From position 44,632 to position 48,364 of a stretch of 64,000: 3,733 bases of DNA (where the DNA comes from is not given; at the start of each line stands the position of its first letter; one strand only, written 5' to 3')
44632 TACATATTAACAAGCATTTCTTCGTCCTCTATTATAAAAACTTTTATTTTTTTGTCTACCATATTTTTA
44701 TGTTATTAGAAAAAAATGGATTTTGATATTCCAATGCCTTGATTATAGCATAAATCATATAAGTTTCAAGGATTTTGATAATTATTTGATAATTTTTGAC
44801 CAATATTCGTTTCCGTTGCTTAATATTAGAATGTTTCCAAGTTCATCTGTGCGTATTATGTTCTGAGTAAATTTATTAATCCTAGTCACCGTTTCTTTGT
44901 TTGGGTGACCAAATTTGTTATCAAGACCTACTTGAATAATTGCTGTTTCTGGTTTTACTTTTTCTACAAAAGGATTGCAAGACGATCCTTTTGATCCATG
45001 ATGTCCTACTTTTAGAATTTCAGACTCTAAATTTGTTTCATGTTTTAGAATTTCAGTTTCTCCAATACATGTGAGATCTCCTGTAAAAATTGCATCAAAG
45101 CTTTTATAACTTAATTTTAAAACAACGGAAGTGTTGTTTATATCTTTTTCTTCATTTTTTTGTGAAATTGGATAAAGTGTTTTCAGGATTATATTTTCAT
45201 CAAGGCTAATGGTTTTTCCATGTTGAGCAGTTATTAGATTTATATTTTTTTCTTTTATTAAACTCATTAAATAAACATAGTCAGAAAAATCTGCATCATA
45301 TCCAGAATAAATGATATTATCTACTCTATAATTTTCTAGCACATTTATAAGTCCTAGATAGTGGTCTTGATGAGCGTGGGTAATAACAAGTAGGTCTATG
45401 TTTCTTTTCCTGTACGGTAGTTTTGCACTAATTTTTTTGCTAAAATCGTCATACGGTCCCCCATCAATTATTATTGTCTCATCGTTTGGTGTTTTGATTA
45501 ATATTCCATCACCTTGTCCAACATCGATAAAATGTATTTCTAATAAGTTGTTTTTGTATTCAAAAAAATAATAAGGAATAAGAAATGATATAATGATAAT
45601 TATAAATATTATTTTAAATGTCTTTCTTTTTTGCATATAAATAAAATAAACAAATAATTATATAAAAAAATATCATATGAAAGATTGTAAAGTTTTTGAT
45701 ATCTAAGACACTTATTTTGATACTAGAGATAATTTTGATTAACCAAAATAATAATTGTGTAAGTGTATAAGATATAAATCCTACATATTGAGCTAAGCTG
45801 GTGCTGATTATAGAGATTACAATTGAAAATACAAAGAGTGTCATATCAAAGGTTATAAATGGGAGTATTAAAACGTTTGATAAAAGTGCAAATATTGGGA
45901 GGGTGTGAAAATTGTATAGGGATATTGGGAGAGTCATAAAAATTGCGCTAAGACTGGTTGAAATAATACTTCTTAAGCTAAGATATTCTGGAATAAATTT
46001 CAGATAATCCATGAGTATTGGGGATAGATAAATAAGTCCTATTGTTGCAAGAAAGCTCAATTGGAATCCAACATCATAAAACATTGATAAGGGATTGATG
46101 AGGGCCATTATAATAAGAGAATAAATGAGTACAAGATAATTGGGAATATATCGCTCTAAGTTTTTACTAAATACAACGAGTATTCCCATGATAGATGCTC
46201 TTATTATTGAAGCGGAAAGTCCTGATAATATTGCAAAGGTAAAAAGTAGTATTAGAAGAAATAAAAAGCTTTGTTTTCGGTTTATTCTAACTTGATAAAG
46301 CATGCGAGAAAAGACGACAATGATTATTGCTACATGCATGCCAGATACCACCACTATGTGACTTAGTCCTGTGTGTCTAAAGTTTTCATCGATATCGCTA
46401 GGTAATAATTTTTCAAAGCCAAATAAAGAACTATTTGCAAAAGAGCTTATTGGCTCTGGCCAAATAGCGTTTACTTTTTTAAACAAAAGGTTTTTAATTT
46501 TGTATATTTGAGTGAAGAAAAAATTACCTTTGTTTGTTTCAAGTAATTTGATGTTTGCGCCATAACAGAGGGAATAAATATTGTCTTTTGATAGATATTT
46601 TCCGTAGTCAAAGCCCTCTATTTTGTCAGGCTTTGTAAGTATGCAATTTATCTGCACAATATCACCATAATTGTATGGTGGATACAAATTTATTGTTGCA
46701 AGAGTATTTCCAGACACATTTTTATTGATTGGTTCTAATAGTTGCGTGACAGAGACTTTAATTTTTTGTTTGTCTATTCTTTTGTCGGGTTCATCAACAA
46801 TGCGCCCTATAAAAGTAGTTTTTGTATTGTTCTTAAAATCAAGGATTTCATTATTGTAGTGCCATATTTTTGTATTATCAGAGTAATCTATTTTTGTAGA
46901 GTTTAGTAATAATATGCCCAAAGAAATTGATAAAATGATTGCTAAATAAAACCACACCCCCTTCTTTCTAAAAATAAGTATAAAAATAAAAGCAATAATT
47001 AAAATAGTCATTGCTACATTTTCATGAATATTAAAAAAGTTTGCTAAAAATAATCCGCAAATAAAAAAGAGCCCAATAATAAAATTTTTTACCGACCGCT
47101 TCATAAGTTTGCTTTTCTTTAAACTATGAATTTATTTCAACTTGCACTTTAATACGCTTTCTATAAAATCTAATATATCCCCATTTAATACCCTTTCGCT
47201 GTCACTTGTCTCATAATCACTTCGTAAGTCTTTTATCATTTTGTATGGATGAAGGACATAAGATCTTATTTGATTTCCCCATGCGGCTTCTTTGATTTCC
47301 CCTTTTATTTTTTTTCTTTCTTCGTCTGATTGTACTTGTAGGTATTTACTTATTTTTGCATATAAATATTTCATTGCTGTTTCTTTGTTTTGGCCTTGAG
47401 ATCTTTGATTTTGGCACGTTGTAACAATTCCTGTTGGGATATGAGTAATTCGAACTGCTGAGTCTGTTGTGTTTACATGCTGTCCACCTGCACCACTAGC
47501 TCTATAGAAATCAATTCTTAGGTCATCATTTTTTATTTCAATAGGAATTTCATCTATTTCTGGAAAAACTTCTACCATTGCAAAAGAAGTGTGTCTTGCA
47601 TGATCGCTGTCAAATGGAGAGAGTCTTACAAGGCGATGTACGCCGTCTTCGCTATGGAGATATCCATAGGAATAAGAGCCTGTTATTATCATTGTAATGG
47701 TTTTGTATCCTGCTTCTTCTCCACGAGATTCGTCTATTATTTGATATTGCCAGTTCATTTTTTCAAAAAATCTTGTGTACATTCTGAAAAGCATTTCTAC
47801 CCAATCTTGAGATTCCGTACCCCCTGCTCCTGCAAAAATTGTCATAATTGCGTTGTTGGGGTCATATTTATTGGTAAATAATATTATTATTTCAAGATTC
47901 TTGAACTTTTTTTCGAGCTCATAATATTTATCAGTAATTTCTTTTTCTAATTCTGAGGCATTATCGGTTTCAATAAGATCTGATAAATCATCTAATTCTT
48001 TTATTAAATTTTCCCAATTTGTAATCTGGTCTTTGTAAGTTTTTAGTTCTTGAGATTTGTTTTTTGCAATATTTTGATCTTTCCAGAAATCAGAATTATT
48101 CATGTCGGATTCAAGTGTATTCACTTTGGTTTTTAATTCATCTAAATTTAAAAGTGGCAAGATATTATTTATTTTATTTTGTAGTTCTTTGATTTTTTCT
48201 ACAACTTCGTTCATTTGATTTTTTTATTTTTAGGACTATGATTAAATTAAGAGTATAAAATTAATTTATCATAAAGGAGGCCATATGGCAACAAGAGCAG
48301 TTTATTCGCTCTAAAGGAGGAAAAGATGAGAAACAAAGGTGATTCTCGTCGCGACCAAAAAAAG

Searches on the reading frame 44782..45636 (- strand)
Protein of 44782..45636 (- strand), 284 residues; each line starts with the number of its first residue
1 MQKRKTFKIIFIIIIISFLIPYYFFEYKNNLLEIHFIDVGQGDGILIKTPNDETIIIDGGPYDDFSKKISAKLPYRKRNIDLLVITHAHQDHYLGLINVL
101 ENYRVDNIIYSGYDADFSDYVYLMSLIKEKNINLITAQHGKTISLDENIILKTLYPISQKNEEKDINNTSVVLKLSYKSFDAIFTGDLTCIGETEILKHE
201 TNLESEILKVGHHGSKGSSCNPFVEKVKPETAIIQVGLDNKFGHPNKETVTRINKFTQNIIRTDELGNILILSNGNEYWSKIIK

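Call 71: search_protein_families(library=pfam, proteins=[window:44782-45636:-], max_evalue=0.00001)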
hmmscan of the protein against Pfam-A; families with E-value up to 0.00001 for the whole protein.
window:44782-45636:- (284 aa): 2 families
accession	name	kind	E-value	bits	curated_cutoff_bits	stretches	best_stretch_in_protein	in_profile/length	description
PF00753.33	Lactamase_B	-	1.1e-14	55.3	22.7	1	38-235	2-193/196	Metallo-beta-lactamase superfamily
PF12706.13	Lactamase_B_2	-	5e-06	26.7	27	1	55-193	3-148/200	Beta-lactamase superfamily domain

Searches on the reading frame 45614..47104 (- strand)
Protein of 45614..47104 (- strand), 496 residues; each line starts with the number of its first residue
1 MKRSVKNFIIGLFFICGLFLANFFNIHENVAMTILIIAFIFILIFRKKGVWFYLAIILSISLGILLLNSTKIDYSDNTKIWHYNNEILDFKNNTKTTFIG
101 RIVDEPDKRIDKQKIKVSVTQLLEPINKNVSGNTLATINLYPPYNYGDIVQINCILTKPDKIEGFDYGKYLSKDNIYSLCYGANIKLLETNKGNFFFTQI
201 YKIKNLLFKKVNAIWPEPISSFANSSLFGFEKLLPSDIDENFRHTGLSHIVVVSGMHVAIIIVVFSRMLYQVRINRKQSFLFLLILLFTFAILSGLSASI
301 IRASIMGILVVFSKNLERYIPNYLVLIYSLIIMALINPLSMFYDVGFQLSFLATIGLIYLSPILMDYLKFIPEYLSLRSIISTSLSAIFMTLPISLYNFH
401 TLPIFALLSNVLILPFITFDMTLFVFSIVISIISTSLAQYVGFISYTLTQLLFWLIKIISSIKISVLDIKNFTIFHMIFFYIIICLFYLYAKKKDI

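Call 8: search_protein_families(library=pfam, proteins=[window:45614-47104:-], max_evalue=1)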
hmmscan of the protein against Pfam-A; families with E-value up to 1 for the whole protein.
window:45614-47104:- (496 aa): 4 families
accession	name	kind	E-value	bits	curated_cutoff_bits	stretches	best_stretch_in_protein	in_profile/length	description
PF03772.21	Competence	-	1.8e-49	169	23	1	227-493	2-269/270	Competence protein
PF13567.11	DUF4131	-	2.4e-14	53.8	31.6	1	33-185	10-162/165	Domain of unknown function (DUF4131)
PF10642.14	Tom5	-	0.1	13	26.1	1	351-369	27-45/46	Mitochondrial import receptor subunit or translocase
PF03707.21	MHYT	-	0.79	10.2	21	0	417-441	21-45/59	Bacterial signalling protein N terminal repeat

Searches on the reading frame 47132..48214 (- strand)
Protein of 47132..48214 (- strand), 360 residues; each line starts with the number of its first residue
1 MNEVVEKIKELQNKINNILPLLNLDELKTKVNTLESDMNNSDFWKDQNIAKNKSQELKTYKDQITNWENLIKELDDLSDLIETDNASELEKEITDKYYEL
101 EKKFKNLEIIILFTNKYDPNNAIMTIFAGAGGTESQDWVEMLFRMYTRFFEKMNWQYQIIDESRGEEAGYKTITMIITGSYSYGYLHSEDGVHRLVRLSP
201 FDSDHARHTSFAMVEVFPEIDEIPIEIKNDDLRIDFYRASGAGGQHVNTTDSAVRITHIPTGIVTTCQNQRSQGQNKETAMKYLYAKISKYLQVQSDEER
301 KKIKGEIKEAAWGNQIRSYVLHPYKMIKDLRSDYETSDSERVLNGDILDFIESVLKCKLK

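Call 8: search_protein_families(library=pfam, proteins=[window:47132-48214:-], max_evalue=1)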
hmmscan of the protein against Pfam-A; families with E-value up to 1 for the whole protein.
window:47132-48214:- (360 aa): 6 families
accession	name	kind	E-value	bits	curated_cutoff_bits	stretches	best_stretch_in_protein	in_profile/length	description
PF03462.23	PCRF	-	2.9e-52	177.7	24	1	28-214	2-194/194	PCRF domain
PF00472.26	RF-1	-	9.8e-41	138.8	35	1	222-331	2-116/116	RF-1 domain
PF00435.27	Spectrin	-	0.0073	17.2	29.9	1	23-108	9-93/105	Spectrin repeat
PF07361.16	Cytochrom_B562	-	0.016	16.3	30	1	5-93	3-87/102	Cytochrome b562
PF25655.1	Phi6_P8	-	0.12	12.9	27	1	26-108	63-140/143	Phi6 bacteriophage P8 capsid protein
PF03819.22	MazG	-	0.96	10.2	22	0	65-95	5-35/74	MazG nucleotide pyrophosphohydrolase domain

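Call 21: find_related_loci(query=window:47132-48214:-, collection=genome_contigs, flank=4000)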
Query window:47132-48214:- (360 aa) in genome_contigs; peptide patterns used: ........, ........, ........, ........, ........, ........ (x = any residue, [..] = any of these).
600 stretches matched a pattern (row limit reached: there are more); 594 encode a relative of the query (tblastn E <= 1e-3); the best 80 are kept; 80 distinct loci.
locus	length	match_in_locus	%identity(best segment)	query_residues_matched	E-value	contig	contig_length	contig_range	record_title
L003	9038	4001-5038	65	3-359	5e-145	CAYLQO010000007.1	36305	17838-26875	MAG TPA_asm: uncultured Gammaproteobacteria bacterium isolate binchicken_co153_18 genome assembly, contig: NODE_1109_len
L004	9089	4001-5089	55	1-360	3e-137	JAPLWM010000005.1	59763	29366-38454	MAG: Candidatus Komeilibacteria bacterium isolate LacPavin_0419_WC90_MAG_43_13 LacPavin_0419_WC90_scaffold_1019953, whol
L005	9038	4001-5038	65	3-359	6e-143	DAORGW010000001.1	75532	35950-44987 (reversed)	MAG TPA_asm: bacterium isolate AMR_MDS_1220 NODE_119_length_75532_cov_10.447196, whole genome shotgun sequence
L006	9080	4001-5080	55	1-360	2e-126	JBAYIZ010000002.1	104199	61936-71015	MAG: Candidatus Magasanikiibacteriota bacterium isolate SO_2016_GW1_43 scaffold00446_OW334_2016, whole genome shotgun se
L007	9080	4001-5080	51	1-358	4e-125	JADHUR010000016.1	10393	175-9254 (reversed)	MAG: Patescibacteria group bacterium isolate BS150m-G51 BS-150m-C5917, whole genome shotgun sequence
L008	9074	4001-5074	51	1-358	2e-120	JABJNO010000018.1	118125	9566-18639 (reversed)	MAG: Candidatus Parcubacteria bacterium isolate SI075_bin20 k141_1753358, whole genome shotgun sequence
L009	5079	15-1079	52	2-356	2e-120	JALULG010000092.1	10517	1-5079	MAG: bacterium isolate S144_metabat2_scaf2bin.204 S144_NODE_3157_length_10517_cov_2.217036, whole genome shotgun sequenc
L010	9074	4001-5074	52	1-355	8e-120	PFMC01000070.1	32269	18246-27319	MAG: Candidatus Komeilibacteria bacterium CG_4_10_14_0_8_um_filter_37_78 CG_4_10_14_0.8_um_filter_scaffold_562_c, whole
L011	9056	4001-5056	52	5-356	2e-119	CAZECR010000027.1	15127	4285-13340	MAG TPA_asm: uncultured Gammaproteobacteria bacterium isolate SRP286056_co1_68 genome assembly, contig: NODE_4844_length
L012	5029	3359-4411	50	6-356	2e-119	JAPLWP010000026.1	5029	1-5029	MAG: Candidatus Magasanikiibacteriota bacterium isolate LacPavin_0920_WC57_MAG_39_7 LacPavin_0920_WC57_scaffold_794952,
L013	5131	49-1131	48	1-355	6e-118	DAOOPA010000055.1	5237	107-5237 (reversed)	MAG TPA_asm: bacterium isolate AMR_MDS_2609 NODE_19014_length_5237_cov_5.971633, whole genome shotgun sequence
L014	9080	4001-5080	49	1-356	2e-115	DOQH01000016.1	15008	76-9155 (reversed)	MAG TPA_asm: Candidatus Magasanikbacteria bacterium isolate UBA10142 contig_31948, whole genome shotgun sequence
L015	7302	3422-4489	49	1-356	1e-115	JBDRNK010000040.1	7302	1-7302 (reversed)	MAG: Candidatus Uhrbacteria bacterium isolate MEGAHIT-group-1.884 k141_9020801, whole genome shotgun sequence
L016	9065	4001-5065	52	6-356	2e-114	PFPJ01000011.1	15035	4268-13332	MAG: Candidatus Magasanikbacteria bacterium CG_4_10_14_0_2_um_filter_41_10 CG_4_10_14_0.2_scaffold_1834_c, whole genome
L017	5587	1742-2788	54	8-356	2e-114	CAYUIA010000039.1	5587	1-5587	MAG TPA_asm: uncultured Gammaproteobacteria bacterium isolate binchicken_co111_88 genome assembly, contig: NODE_32180_le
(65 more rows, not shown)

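Call 60: find_homologous_proteins(query=window:47132-48214:-, max_evalue=1e-100)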
Query window:47132-48214:- (360 aa): 341 proteins with E <= 1e-100 among 8000 candidates; the best 120 are listed.
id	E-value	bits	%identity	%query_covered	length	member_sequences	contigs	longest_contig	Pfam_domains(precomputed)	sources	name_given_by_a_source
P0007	1.2e-219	747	93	99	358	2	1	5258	PF03462.24,PF00472.27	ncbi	-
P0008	4.8e-213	725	90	99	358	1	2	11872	PF03462.24,PF00472.27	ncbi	-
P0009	1.5e-211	720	89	99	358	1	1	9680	PF03462.24,PF00472.27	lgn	-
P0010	1.6e-209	713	88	99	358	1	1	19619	PF03462.24,PF00472.27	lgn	-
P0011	1.4e-182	625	77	99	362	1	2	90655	PF03462.24,PF00472.27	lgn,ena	-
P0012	1.0e-179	615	75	99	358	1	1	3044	PF03462.24,PF00472.27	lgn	-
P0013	1.2e-154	533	67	100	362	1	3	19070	PF03462.24,PF00472.27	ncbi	-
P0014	1.3e-154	533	67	99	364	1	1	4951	PF03462.24,PF00472.27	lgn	-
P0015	2.4e-152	525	66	99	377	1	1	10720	PF03462.24,PF00472.27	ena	-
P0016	3.3e-152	525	66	99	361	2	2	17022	PF03462.24,PF00472.27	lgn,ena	-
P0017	1.3e-151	523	66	99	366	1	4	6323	PF03462.24,PF00472.27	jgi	jgi:peptide chain release factor 2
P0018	4.5e-149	515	76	84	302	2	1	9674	PF03462.24,PF00472.27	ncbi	-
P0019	1.5e-148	513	65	99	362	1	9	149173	PF03462.24,PF00472.27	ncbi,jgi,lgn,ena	-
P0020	6.1e-148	511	65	99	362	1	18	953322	PF03462.24,PF00472.27,PF16326.11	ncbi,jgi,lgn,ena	jgi:peptide chain release factor 2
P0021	4.3e-147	508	64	99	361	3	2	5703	PF03462.24,PF00472.27,PF16326.11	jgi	jgi:peptide chain release factor 2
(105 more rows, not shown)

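Call 61: find_encoding_contigs(protein=P0011, flank=2500, max_places=2)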
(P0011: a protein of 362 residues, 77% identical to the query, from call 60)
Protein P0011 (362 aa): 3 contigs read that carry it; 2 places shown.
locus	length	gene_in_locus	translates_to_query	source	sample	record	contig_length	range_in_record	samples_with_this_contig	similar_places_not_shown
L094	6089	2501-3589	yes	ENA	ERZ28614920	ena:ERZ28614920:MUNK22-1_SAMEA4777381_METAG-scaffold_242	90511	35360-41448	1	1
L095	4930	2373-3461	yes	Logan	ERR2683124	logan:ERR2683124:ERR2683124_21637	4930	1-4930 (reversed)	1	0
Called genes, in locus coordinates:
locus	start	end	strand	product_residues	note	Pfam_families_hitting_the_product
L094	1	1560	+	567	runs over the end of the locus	PF00111:Fer2 (weak), PF13510:Fer2_4, PF12838:Fer4_7 (weak), PF13183:Fer4_8 (weak), PF13187:Fer4_9 (weak), PF14697:Fer4_21, PF02906:Fe_hyd_lg_C, PF02256:Fe_hyd_SSU, +5 more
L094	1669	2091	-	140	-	-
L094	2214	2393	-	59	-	-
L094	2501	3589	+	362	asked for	PF03462:PCRF, PF00472:RF-1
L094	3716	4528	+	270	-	PF08501:Shikimate_dh_N, PF01488:Shikimate_DH, PF18317:SDH_C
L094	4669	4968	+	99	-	PF01541:GIY-YIG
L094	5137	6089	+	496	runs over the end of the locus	PF13567:DUF4131, PF03772:Competence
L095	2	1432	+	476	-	?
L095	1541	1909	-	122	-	-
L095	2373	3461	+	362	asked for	PF03462:PCRF, PF00472:RF-1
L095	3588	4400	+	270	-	PF08501:Shikimate_dh_N, PF01488:Shikimate_DH, PF18317:SDH_C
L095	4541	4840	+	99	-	PF01541:GIY-YIG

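Call 62: find_encoding_contigs(protein=P0012, flank=2500, max_places=2)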
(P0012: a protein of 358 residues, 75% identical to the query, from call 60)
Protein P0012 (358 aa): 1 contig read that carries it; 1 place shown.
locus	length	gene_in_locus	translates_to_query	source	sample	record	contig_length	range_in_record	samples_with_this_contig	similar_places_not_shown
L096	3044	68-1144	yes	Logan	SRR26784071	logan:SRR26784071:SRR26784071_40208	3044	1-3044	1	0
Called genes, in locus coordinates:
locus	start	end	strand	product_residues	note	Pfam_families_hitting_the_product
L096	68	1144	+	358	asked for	PF03462:PCRF, PF00472:RF-1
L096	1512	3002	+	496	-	-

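Call 63: find_encoding_contigs(protein=P0010, flank=2500, max_places=2)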
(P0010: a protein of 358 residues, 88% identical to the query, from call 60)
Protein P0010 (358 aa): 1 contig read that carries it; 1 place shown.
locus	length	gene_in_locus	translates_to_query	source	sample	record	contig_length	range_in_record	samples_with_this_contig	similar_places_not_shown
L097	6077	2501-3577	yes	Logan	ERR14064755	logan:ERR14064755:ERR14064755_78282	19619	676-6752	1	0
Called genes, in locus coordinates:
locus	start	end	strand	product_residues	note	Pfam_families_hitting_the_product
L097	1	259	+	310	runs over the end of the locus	?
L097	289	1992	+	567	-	PF13510:Fer2_4, PF12838:Fer4_7, PF13183:Fer4_8 (weak), PF13187:Fer4_9, PF13534:Fer4_17 (weak), PF14697:Fer4_21, PF02906:Fe_hyd_lg_C, PF02256:Fe_hyd_SSU, +3 more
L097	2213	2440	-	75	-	-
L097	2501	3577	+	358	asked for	PF03462:PCRF, PF00472:RF-1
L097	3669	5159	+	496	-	PF13567:DUF4131, PF03772:Competence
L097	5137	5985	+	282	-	PF00753:Lactamase_B, PF12706:Lactamase_B_2 (weak)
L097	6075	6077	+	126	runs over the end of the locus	PF00072:Response_reg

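Call 64: find_encoding_contigs(protein=P0013, flank=2500, max_places=2)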
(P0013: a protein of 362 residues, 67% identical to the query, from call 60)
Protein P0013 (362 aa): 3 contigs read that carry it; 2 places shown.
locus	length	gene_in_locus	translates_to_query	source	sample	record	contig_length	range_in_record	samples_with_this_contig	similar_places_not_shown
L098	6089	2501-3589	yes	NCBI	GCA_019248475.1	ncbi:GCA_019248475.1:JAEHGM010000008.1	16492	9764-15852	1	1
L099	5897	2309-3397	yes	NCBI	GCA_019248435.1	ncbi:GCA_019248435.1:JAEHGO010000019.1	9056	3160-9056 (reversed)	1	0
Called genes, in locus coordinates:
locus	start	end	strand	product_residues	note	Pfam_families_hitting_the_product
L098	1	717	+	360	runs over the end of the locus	PF01512:Complex1_51K, PF10589:NADH_4Fe-4S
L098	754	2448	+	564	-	PF13510:Fer2_4, PF12797:Fer4_2 (faint), PF12838:Fer4_7 (weak), PF13187:Fer4_9 (weak), PF14697:Fer4_21, PF00037:Fer4 (weak), PF02906:Fe_hyd_lg_C, PF02256:Fe_hyd_SSU, +2 more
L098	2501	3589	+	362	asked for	PF03462:PCRF, PF00472:RF-1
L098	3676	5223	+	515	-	PF13567:DUF4131, PF03772:Competence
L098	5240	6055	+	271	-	PF00753:Lactamase_B, PF23023:Anti-Pycsar_Apyc1 (weak), PF12706:Lactamase_B_2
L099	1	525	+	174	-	?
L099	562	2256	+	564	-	PF13510:Fer2_4, PF12797:Fer4_2 (faint), PF12838:Fer4_7 (weak), PF13187:Fer4_9 (weak), PF14697:Fer4_21, PF00037:Fer4 (weak), PF02906:Fe_hyd_lg_C, PF02256:Fe_hyd_SSU, +2 more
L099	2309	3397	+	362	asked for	PF03462:PCRF, PF00472:RF-1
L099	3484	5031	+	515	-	PF13567:DUF4131, PF03772:Competence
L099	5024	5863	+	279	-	PF00753:Lactamase_B, PF23023:Anti-Pycsar_Apyc1 (weak), PF12706:Lactamase_B_2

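Call 67: find_encoding_contigs(protein=P0008, flank=1500, max_places=3)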
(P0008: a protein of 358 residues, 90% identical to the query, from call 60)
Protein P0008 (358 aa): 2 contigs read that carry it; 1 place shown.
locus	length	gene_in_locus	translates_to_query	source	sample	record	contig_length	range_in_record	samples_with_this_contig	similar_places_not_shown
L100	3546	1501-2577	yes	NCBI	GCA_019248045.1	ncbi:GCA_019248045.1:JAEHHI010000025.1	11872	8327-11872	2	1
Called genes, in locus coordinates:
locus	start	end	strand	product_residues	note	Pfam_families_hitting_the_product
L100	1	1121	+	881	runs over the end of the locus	PF16403:Bact_surface_Ig-like, PF01471:PG_binding_1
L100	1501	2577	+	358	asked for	PF03462:PCRF, PF00472:RF-1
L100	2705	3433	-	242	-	-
